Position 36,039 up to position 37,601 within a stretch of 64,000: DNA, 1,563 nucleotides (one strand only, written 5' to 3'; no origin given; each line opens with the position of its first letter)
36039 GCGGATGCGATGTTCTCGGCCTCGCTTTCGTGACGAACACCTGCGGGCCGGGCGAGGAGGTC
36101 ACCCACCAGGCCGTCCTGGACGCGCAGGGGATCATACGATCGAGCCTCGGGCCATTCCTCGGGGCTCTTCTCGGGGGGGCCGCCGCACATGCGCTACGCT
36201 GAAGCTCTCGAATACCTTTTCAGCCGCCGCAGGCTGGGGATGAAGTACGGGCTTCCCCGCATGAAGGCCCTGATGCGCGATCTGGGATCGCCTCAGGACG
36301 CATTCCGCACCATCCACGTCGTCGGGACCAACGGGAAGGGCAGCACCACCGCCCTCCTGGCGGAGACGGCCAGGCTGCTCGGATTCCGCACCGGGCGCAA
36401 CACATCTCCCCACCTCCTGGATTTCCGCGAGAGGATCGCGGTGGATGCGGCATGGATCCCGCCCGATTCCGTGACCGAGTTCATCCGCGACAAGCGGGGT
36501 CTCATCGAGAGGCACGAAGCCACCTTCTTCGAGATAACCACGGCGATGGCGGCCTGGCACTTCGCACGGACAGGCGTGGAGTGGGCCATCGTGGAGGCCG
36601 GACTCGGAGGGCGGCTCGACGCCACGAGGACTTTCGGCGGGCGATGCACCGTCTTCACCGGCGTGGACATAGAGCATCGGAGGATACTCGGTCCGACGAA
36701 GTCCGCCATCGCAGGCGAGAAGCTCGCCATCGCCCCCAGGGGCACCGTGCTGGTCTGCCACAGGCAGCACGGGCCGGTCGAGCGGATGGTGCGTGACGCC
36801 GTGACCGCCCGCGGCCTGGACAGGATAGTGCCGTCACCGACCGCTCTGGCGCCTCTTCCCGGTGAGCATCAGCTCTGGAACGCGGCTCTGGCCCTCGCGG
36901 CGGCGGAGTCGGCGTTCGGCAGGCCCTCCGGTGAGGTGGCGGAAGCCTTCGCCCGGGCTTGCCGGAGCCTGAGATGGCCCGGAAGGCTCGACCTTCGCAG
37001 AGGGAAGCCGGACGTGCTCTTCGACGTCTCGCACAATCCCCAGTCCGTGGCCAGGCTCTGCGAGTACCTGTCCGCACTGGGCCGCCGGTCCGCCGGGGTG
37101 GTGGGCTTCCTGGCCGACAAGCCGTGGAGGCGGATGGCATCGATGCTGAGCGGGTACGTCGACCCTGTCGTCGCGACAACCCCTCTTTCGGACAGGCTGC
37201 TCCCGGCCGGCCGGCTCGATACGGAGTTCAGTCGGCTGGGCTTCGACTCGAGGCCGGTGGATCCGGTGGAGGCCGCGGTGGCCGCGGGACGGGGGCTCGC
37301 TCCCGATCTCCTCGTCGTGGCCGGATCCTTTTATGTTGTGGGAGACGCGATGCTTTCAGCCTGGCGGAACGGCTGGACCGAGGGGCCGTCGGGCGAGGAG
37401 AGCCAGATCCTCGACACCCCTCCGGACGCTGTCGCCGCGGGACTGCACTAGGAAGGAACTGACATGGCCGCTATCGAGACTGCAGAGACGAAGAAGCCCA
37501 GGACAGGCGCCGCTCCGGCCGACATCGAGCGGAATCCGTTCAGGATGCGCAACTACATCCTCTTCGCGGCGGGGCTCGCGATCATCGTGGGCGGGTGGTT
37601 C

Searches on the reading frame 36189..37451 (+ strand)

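Call 16: search_protein_families(library=pfam, proteins=[window:36189-37451:+], max_evalue=0.01)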
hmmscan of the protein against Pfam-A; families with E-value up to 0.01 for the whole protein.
window:36189-37451:+ (420 aa): 1 family
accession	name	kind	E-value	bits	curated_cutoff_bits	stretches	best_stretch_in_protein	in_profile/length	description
PF02875.26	Mur_ligase_C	-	1.7e-07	32.5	28.4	1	265-380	1-126/127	Mur ligase, glutamate ligase domain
